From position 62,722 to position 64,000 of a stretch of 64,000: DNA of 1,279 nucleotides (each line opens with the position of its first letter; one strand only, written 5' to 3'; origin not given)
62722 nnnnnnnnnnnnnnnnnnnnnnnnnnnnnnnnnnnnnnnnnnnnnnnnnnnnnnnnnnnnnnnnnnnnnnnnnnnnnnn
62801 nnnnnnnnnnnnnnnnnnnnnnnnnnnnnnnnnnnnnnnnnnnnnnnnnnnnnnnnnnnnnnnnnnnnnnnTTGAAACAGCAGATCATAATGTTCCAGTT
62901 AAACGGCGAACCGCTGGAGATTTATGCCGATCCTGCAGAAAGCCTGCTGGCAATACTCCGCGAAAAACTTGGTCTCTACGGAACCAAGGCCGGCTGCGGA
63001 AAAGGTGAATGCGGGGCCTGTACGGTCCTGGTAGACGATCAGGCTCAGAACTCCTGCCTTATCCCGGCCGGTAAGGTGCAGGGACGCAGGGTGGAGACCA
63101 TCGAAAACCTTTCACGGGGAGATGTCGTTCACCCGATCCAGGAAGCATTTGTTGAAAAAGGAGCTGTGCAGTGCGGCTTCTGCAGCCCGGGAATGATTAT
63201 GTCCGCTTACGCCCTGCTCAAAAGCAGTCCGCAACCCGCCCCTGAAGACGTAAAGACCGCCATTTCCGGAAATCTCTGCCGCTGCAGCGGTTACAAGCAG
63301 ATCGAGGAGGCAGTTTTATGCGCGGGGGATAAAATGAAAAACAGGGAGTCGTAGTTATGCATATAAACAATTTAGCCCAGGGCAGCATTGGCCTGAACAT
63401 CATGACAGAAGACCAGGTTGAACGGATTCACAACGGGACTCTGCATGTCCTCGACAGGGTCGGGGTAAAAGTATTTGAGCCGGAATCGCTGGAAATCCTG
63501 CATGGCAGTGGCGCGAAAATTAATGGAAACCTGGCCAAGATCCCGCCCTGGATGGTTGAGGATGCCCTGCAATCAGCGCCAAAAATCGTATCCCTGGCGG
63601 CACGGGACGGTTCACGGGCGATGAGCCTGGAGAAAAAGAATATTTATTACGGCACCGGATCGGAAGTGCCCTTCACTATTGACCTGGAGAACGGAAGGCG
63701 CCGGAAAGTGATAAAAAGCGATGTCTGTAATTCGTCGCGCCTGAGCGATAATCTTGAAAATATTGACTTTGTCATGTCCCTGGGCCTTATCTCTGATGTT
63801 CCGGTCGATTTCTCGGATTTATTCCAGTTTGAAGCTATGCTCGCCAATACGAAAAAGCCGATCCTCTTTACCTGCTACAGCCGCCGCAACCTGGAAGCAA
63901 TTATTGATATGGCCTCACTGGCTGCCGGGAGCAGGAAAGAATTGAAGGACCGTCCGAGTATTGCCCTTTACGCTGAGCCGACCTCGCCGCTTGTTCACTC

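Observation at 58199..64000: Operon in which two non-Pyl MttB-family methyltransferases flank a three-subunit XDH-family molybdenum hydroxylase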

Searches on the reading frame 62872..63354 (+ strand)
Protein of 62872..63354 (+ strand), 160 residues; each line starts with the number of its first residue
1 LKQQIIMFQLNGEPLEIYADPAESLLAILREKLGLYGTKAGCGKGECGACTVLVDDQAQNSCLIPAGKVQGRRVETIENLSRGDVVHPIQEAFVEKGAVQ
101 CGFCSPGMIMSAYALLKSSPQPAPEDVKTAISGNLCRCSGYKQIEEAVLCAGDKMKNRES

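Call 8: search_protein_families(library=pfam, proteins=[window:62872-63354:+])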
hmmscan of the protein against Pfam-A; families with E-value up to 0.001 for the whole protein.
window:62872-63354:+ (160 aa): 3 families
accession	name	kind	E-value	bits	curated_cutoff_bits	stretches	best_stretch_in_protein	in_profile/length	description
PF01799.25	Fer2_2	-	7.4e-31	106.5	30.3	1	76-148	1-74/75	[2Fe-2S] binding domain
PF00111.32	Fer2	-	3e-09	37.1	21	1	9-57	2-50/77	2Fe-2S iron-sulfur cluster binding domain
PF13085.11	Fer2_3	-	0.00027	21.4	27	1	39-86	49-95/107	2Fe-2S iron-sulfur cluster binding domain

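Call 9: find_encoding_contigs(protein=window:62872-63354:+, flank=10000, max_places=10)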
Protein window:62872-63354:+ (160 aa): 5 contigs read that carry it; 2 places shown.
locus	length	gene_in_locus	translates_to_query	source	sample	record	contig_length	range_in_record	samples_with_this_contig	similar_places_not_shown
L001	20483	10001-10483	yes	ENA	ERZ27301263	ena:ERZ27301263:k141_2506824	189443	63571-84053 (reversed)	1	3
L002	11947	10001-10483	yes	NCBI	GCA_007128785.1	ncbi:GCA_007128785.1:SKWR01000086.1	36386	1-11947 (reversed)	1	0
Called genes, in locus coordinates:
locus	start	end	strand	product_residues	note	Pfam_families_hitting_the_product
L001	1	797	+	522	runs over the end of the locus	PF00496:SBP_bac_5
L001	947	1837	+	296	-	PF12911:OppC_N, PF00528:BPD_transp_1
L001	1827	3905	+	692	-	PF00004:AAA (faint), PF00005:ABC_tran, PF00931:NB-ARC (faint), PF05729:NACHT (faint), PF08352:oligo_HPY, PF00005:ABC_tran, PF02463:SMC_N (weak), PF08352:oligo_HPY, +4 more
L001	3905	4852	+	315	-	PF19300:BPD_transp_1_N, PF00528:BPD_transp_1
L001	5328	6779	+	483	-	PF06253:MTTB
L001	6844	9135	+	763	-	PF01315:Ald_Xan_dh_C, PF02738:MoCoBD_1, PF20256:MoCoBD_2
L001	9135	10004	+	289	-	PF00941:FAD_binding_5, PF03450:CO_deh_flav_C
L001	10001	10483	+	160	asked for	PF00111:Fer2, PF01799:Fer2_2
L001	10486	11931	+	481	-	PF06253:MTTB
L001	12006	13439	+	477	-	PF06253:MTTB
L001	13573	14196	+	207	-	PF04961:FTCD_C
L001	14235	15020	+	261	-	PF00561:Abhydrolase_1, PF12146:Hydrolase_4, PF12697:Abhydrolase_6 (faint), PF00326:Peptidase_S9 (weak), PF00561:Abhydrolase_1 (weak), PF12146:Hydrolase_4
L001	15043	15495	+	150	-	PF00571:CBS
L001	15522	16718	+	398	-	PF07690:MFS_1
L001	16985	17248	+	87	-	-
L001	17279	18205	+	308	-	PF02683:DsbD_TM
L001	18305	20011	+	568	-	PF01558:POR, PF01855:POR_N, PF17147:PFOR_II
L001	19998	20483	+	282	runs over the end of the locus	PF02775:TPP_enzyme_C, PF12367:PFO_beta_C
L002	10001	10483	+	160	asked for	PF00111:Fer2, PF01799:Fer2_2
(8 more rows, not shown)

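Call 13: search_protein_families(library=ncbifam, proteins=[window:62872-63354:+, L001:10486-11931:+, L001:12006-13439:+, L001:13573-14196:+], max_evalue=1e-10)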
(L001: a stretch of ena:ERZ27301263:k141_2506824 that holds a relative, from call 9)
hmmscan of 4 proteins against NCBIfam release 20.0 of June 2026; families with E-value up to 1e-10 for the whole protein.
window:62872-63354:+ (160 aa): 11 families
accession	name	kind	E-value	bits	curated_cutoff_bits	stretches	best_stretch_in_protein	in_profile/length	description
NF043084.2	XdhC_XDHase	equivalog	3.8e-51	172.6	217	1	5-148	2-146/151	xanthine dehydrogenase subunit XdhC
NF041020.1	glyceraldDH_gamma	equivalog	1.8e-49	167.5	290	1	6-156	13-163/164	glyceraldehyde dehydrogenase subunit gamma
TIGR03193.1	4hydroxCoAred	equivalog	6.9e-49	165.6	257.8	1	6-151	2-147/148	4-hydroxybenzoyl-CoA reductase subunit gamma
TIGR03198.1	pucE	equivalog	1.3e-46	157.8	254.3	1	6-148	4-145/151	xanthine dehydrogenase subunit E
NF045668.1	pterin_aldehy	equivalog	1.9e-46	158.6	1100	1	7-156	4-156/905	molybdopterin-dependent aldehyde oxidoreductase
TIGR02963.1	xanthine_xdhA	equivalog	1.9e-45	155.4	467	1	7-151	2-157/468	xanthine dehydrogenase small subunit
NF007387.0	PRK09908.1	equivalog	1.2e-42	145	212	1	6-149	9-153/159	xanthine dehydrogenase iron sulfur-binding subunit XdhC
TIGR03311.1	Se_dep_XDH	equivalog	1.3e-42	145.8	830.45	1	10-157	5-149/848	selenium-dependent xanthine dehydrogenase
NF008514.0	PRK11433.1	equivalog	1.4e-38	132.6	322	1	6-124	53-171/218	aldehyde dehydrogenase iron-sulfur subunit PaoA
TIGR02969.1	mam_aldehyde_ox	subfamily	4.1e-34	117.3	1912.3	1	7-148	4-157/1330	aldehyde oxidase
TIGR03313.1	Se_sel_red_Mo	hypoth_equivalog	3.1e-15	54.9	1101.9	1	8-159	1-152/951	molybdopterin-dependent oxidoreductase Mo/Fe-S-binding subunit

L001:10486-11931:+ (481 aa): 1 family
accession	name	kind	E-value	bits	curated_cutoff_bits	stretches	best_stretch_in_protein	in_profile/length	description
TIGR02369.2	trimeth_pyl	equivalog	4.4e-120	401.4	525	1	12-475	2-466/469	[trimethylamine--corrinoid protein] Co-methyltransferase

L001:12006-13439:+ (477 aa): 1 family
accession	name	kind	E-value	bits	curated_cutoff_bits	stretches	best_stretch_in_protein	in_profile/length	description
TIGR02369.2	trimeth_pyl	equivalog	7.6e-126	420.3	525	1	13-472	3-463/469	[trimethylamine--corrinoid protein] Co-methyltransferase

L001:13573-14196:+ (207 aa): 1 family
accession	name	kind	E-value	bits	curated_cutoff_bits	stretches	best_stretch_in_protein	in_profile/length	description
NF045657.1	MthfCyhylaseFchA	equivalog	5.2e-53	179.6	275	1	1-199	1-199/207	methenyltetrahydrofolate cyclohydrolase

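Call 46: search_protein_families(library=ncbifam, proteins=[L001:14235-15020:+, L001:15043-15495:+], max_evalue=1e-8)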
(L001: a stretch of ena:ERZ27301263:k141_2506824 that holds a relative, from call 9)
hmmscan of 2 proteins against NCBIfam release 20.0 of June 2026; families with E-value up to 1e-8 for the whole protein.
L001:14235-15020:+ (261 aa): 4 families
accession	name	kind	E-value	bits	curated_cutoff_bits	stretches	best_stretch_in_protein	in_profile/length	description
NF045948.1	ProImpepThrmp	equivalog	5.1e-11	42.5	500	0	42-169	12-137/291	proline iminopeptidase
NF047920.1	lactonase_UilS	equivalog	1.7e-09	37.8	400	0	190-238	216-264/285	UilS family quorum-quenching N-acyl-homoserine lactonase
NF051488.1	bifunc_PcaDC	exception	2.2e-09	37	390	0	51-157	8-108/375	bifunctional 3-oxoadipate enol-lactonase/4-carboxymuconolactone decarboxylase PcaDC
NF051487.1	bifunc_PcaCD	exception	9.3e-09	34.9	430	0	57-158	174-269/413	bifunctional 4-carboxymuconolactone decarboxylase/3-oxoadipate enol-lactonase PcaCD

L001:15043-15495:+ (150 aa): 17 families
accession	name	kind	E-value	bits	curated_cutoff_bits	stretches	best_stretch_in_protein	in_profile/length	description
NF011447.0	PRK14869.2-3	equivalog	1.5e-17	63.4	522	0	3-57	70-124/540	putative manganese-dependent inorganic diphosphatase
NF041552.1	TF_PrdR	equivalog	6.2e-17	61.1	795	1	72-149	52-127/577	sigma-54 dependent transcriptional regulator PrdR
TIGR01302.1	IMP_dehydrog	equivalog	1.6e-15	57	481.5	0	93-146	145-199/450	IMP dehydrogenase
NF038279.1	TF_CBS_SpxR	exception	2.7e-15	56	600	1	85-148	243-306/427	CBS-HotDog domain-containing transcription factor SpxR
NF011443.0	PRK14869.1-5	equivalog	2e-14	53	335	0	96-146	74-124/546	putative manganese-dependent inorganic diphosphatase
NF053863.1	DS11_antiphage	equivalog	7.8e-14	51.5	260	0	79-148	66-132/305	CBS domain-containing anti-phage protein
NF053603.1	HhpR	exception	2.6e-13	49.8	520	0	95-147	226-278/282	CBS domain-containing high hydrostatic pressure regulator HhpR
TIGR01137.1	cysta_beta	equivalog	3.3e-13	49.1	510.25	0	7-59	344-396/457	cystathionine beta-synthase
TIGR00400.1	mgtE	equivalog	5.5e-13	48.5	232.75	0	3-54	197-248/450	magnesium transporter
NF011449.0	PRK14869.2-5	equivalog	2.3e-12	46.7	411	1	5-146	71-204/451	putative manganese-dependent inorganic diphosphatase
NF011442.0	PRK14869.1-4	equivalog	3.4e-12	45.6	400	0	91-145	247-301/543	putative manganese-dependent inorganic diphosphatase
NF041630.1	CBS_CbpB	equivalog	6.5e-12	45.5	125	0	91-147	81-135/143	cyclic-di-AMP-binding protein CbpB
NF011441.0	PRK14869.1-3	equivalog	2.1e-11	43.2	753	0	88-145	65-122/548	putative manganese-dependent inorganic diphosphatase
NF011440.0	PRK14869.1-2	equivalog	2.3e-10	39.7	746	0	97-147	73-123/541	putative manganese-dependent inorganic diphosphatase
TIGR01186.1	proV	subfamily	6.8e-10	38.6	326.6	0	94-148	305-358/363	betaine/proline/choline family ABC transporter ATP-binding protein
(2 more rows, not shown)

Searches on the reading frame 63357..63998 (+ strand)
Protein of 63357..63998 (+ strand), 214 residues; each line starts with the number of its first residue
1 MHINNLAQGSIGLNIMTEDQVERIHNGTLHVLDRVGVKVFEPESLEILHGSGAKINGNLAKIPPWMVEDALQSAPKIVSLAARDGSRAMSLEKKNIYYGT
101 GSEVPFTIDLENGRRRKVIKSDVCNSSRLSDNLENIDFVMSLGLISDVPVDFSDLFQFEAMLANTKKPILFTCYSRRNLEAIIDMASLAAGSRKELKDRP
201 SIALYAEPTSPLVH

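Call 8: search_protein_families(library=pfam, proteins=[window:63357-63998:+])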
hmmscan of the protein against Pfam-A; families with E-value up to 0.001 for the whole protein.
window:63357-63998:+ (214 aa): 1 family
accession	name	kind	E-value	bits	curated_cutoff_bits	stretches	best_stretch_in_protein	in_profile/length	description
PF06253.16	MTTB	-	3.8e-30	104.8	25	1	12-214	30-231/500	Trimethylamine methyltransferase (MTTB)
